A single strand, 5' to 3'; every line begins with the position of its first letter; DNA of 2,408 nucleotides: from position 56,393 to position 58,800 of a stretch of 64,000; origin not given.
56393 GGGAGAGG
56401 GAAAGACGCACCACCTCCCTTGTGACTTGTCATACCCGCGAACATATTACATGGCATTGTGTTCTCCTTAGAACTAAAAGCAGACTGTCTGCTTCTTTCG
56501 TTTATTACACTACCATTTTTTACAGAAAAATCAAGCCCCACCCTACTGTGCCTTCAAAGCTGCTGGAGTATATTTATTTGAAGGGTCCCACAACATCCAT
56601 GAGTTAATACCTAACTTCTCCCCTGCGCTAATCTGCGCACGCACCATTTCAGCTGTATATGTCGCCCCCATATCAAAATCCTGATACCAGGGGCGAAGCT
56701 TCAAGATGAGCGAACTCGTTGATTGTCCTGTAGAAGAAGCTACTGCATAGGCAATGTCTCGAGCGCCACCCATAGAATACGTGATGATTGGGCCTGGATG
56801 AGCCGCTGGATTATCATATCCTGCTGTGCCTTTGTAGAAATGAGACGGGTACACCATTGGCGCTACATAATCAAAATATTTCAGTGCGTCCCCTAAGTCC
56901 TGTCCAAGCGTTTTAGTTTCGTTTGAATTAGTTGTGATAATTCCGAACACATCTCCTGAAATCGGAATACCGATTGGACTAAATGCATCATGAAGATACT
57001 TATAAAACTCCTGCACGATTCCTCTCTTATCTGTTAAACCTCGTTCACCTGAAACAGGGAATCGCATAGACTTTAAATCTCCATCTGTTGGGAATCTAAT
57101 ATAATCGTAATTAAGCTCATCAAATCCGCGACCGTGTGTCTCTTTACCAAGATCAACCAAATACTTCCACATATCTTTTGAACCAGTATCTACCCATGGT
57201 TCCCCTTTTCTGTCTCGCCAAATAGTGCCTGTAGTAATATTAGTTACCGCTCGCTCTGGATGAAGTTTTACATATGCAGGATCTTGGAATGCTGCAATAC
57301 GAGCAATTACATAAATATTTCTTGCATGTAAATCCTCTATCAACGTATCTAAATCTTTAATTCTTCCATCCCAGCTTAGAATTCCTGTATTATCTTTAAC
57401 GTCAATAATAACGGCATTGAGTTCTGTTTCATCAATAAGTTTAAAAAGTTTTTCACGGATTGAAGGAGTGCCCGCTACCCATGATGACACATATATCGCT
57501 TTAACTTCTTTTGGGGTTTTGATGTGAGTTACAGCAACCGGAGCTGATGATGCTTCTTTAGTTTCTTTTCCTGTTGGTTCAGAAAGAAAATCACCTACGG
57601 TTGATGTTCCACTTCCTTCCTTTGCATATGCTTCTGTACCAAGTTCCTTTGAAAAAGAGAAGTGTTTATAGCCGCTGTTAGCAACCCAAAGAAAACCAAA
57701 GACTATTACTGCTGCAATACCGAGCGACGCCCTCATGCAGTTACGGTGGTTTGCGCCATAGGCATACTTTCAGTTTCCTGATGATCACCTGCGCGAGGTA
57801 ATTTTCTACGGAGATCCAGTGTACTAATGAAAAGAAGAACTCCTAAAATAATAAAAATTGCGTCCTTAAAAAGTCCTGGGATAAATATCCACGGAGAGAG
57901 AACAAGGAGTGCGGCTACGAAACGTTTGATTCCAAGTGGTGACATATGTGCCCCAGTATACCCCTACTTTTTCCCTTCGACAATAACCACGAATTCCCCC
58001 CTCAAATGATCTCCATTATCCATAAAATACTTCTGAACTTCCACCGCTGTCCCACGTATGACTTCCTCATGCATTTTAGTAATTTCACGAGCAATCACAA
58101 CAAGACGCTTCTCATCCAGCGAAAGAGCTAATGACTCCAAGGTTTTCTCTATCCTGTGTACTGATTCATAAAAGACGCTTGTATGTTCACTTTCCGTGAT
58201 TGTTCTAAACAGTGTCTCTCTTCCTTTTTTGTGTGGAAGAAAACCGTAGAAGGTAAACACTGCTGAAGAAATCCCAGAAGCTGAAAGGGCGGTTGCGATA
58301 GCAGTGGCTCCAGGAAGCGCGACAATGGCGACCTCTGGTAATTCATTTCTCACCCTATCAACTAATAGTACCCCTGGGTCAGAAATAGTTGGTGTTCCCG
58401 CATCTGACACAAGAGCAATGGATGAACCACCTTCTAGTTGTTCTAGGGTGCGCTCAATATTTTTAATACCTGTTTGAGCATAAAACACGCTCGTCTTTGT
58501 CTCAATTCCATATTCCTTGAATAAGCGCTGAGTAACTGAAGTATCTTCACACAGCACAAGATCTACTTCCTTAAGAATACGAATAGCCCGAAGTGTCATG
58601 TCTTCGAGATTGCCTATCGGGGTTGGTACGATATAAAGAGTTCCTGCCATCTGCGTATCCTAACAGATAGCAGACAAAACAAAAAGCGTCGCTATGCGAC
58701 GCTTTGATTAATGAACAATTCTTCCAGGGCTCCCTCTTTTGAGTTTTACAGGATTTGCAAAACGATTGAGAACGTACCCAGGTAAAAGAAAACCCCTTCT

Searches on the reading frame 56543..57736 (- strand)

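Call 5: search_protein_families(library=pfam, proteins=[window:56543-57736:-], max_evalue=0.001)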
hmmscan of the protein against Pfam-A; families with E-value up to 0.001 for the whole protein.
window:56543-57736:- (397 aa): 1 family
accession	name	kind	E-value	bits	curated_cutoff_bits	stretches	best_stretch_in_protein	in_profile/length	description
PF13200.12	DUF4015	-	3.6e-82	276.4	27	1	80-389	1-313/313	Putative glycosyl hydrolase domain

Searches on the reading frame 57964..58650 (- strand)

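Call 5: search_protein_families(library=pfam, proteins=[window:57964-58650:-], max_evalue=0.001)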
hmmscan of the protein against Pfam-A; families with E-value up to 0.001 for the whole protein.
window:57964-58650:- (228 aa): 1 family
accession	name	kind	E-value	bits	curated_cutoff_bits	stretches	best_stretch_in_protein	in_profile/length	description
PF00590.25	TP_methylase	-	1.6e-32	113.6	27.8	1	4-204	1-210/212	Tetrapyrrole (Corrin/Porphyrin) Methylases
